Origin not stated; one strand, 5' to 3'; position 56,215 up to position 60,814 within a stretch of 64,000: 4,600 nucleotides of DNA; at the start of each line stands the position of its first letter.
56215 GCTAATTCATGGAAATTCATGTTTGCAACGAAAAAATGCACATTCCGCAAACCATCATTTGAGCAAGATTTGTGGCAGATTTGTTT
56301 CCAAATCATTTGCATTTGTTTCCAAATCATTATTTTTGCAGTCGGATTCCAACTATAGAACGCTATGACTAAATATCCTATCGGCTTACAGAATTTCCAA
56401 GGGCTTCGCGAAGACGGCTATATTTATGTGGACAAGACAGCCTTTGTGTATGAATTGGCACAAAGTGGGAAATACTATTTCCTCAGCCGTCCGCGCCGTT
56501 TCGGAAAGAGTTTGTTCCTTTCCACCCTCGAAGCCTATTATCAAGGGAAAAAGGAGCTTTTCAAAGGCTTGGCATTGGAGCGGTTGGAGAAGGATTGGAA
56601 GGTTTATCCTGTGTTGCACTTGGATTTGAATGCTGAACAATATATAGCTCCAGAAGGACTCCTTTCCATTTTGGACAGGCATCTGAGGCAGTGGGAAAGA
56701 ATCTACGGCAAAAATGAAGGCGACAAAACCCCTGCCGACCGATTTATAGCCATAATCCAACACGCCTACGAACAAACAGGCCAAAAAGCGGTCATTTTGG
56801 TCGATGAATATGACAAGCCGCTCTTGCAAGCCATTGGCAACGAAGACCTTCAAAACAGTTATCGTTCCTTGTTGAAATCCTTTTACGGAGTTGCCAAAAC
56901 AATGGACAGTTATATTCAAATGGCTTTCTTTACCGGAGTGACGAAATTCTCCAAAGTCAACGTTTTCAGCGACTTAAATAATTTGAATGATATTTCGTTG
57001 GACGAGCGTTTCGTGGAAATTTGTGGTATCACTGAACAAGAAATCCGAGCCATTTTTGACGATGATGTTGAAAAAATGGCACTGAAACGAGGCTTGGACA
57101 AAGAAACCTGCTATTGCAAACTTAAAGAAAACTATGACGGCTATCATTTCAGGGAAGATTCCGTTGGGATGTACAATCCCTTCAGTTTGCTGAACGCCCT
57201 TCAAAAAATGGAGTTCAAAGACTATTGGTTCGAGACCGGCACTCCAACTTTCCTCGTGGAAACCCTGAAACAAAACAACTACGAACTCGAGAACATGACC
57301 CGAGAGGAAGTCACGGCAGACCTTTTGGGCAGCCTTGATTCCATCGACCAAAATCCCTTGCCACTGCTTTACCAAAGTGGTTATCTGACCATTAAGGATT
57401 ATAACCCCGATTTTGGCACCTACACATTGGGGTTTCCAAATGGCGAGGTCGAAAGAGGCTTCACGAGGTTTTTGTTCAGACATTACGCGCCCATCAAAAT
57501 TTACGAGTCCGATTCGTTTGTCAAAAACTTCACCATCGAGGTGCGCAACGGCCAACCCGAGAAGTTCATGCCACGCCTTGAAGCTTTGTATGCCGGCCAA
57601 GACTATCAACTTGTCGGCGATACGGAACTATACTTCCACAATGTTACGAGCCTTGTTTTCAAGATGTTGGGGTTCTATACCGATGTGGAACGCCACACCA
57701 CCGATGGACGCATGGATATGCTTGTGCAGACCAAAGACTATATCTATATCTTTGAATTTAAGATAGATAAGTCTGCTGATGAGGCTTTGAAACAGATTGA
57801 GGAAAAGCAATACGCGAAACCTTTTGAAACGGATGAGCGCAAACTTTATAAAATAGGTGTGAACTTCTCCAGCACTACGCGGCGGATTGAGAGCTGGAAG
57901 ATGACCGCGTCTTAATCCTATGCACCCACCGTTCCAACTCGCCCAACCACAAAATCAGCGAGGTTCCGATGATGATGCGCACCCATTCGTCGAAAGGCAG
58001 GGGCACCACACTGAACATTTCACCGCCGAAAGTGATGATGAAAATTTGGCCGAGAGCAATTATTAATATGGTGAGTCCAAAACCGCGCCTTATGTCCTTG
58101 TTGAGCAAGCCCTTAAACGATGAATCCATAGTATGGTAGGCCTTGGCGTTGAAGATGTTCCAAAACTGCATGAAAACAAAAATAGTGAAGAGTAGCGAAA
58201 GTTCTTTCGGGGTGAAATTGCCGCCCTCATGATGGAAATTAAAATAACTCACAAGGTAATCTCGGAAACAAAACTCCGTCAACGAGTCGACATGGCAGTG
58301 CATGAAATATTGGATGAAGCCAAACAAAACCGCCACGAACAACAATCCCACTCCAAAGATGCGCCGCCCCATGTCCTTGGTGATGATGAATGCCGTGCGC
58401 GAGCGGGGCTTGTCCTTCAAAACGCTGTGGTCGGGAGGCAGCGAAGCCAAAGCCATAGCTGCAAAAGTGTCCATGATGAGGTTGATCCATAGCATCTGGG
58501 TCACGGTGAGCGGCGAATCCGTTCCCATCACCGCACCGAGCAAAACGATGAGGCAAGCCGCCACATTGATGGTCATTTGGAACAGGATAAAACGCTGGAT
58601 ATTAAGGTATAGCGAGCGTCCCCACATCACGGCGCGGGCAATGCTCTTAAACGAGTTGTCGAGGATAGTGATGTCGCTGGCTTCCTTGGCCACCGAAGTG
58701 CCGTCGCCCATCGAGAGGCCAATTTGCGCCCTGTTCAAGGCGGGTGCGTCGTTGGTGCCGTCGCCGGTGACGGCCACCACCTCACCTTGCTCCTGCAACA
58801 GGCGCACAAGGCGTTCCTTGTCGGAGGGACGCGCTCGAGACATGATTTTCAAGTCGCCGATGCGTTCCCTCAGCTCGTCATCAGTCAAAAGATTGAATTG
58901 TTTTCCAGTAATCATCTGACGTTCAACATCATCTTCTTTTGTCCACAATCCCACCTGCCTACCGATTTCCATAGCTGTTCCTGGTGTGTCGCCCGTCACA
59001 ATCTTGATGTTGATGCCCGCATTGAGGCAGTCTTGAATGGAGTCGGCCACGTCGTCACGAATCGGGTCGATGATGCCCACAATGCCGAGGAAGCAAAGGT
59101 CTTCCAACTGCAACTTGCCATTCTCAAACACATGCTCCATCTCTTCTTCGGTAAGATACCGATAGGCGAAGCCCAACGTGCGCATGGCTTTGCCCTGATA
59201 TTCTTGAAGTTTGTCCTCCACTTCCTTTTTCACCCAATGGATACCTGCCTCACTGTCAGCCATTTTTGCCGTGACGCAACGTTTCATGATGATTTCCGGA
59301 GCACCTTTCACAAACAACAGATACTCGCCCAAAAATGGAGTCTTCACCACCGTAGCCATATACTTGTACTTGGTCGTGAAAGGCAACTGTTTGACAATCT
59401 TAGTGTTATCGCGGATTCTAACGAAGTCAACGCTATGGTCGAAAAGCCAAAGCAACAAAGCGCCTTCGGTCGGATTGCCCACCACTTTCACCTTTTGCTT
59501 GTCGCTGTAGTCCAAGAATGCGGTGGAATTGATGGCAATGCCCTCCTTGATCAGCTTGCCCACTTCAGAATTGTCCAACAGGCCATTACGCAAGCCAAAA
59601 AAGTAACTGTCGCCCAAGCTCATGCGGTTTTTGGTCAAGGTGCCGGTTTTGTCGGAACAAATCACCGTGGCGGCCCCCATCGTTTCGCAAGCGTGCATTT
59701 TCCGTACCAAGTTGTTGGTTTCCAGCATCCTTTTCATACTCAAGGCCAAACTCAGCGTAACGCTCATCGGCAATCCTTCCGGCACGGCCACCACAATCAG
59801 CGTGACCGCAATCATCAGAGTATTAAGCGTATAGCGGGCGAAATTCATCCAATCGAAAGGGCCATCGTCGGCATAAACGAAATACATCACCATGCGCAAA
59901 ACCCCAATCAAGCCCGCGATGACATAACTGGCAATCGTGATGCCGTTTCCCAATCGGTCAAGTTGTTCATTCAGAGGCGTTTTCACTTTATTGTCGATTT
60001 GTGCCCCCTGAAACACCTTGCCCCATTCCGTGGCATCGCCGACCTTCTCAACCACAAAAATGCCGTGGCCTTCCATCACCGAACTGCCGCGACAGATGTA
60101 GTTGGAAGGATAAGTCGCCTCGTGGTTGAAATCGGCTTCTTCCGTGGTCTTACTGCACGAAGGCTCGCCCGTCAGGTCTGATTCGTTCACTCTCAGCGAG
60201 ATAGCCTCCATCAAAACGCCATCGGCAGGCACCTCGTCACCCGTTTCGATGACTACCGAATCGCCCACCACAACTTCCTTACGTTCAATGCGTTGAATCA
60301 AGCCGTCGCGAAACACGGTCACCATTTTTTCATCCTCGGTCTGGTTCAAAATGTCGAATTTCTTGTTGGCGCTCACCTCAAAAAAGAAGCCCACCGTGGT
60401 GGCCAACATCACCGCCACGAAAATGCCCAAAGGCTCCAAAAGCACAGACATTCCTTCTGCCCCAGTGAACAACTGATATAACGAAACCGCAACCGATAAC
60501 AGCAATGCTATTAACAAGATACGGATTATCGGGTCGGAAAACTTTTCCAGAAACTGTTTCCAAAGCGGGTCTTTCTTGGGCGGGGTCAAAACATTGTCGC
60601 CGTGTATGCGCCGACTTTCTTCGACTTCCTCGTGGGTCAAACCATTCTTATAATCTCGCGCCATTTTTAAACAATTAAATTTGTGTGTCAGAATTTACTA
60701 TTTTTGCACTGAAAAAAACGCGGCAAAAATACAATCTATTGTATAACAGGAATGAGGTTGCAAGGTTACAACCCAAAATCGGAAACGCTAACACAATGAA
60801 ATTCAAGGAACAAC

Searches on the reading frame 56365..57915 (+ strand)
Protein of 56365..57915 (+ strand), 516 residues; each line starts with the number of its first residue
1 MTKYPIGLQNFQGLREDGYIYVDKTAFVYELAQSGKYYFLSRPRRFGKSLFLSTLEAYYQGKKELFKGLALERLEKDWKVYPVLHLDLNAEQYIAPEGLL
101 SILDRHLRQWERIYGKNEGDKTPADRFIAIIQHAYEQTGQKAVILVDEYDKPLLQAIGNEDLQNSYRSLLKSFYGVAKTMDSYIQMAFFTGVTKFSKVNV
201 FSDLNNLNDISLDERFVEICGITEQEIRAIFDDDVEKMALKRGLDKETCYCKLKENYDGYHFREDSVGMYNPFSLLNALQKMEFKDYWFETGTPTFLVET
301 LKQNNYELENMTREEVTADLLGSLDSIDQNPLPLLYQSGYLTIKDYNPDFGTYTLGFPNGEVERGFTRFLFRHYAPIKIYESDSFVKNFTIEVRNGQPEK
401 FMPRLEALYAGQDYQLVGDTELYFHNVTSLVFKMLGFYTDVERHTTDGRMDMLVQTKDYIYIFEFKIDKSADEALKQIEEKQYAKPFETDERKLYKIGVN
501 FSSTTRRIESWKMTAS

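Call 80: search_protein_families(library=pfam, proteins=[window:56365-57915:+], max_evalue=0.00001)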
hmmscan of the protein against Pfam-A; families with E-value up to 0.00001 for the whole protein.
window:56365-57915:+ (516 aa): 2 families
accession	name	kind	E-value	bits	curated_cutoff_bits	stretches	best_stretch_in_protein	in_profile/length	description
PF09820.16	AAA-ATPase_like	-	3.8e-73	246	26.1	1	5-201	1-201/201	Predicted AAA-ATPase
PF08011.17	PDDEXK_9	-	3e-22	79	25.5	1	420-511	2-105/105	PD-(D/E)XK nuclease superfamily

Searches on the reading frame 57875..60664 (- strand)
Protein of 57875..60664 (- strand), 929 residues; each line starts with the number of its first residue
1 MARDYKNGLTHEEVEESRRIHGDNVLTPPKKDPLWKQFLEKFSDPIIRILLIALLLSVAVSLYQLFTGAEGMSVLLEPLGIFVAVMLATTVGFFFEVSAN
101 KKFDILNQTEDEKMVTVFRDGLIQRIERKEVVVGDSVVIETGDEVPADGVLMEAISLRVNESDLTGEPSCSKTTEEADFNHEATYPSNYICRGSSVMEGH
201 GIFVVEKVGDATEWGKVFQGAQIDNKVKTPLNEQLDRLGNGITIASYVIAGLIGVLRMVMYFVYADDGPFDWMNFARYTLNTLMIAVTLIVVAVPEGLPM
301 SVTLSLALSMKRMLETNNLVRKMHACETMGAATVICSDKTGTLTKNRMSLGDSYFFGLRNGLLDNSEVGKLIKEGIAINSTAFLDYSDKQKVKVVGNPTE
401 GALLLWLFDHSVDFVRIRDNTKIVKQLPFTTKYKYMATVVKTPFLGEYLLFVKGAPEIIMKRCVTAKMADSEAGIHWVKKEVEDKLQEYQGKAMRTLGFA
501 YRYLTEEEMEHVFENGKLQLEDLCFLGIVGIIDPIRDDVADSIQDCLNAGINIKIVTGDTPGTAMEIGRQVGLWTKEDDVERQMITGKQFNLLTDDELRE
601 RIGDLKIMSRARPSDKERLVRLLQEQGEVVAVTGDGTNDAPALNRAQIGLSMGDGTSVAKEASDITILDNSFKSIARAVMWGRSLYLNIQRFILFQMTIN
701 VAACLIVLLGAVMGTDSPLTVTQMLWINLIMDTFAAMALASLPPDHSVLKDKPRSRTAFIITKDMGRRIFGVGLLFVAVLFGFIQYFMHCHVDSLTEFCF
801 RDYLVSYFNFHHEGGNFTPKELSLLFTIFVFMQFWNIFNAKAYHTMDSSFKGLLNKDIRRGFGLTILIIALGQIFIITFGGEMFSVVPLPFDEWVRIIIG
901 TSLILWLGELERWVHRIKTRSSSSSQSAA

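Call 80: search_protein_families(library=pfam, proteins=[window:57875-60664:-], max_evalue=0.00001)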
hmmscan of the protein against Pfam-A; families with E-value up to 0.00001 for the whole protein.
window:57875-60664:- (929 aa): 6 families
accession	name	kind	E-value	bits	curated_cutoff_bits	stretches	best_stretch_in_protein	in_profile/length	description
PF00122.25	E1-E2_ATPase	-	5.8e-36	124.2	28.1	1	113-314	5-179/181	E1-E2 ATPase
PF00689.26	Cation_ATPase_C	-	1.2e-32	113.5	27.3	1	717-914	2-175/175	Cation transporting ATPase, C-terminus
PF13246.12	Cation_ATPase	-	8.5e-20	71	21.7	1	377-464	2-89/91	Cation transport ATPase (P-type)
PF00690.31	Cation_ATPase_N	-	1.6e-15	56.9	20.4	1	4-57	16-69/69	Cation transporter/ATPase, N-terminus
PF00702.32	Hydrolase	-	3.2e-12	47.7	26.4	1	508-646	71-190/191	haloacid dehalogenase-like hydrolase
PF08282.18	Hydrolase_3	-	2.9e-06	27.6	20.9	0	619-678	195-254/255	haloacid dehalogenase-like hydrolase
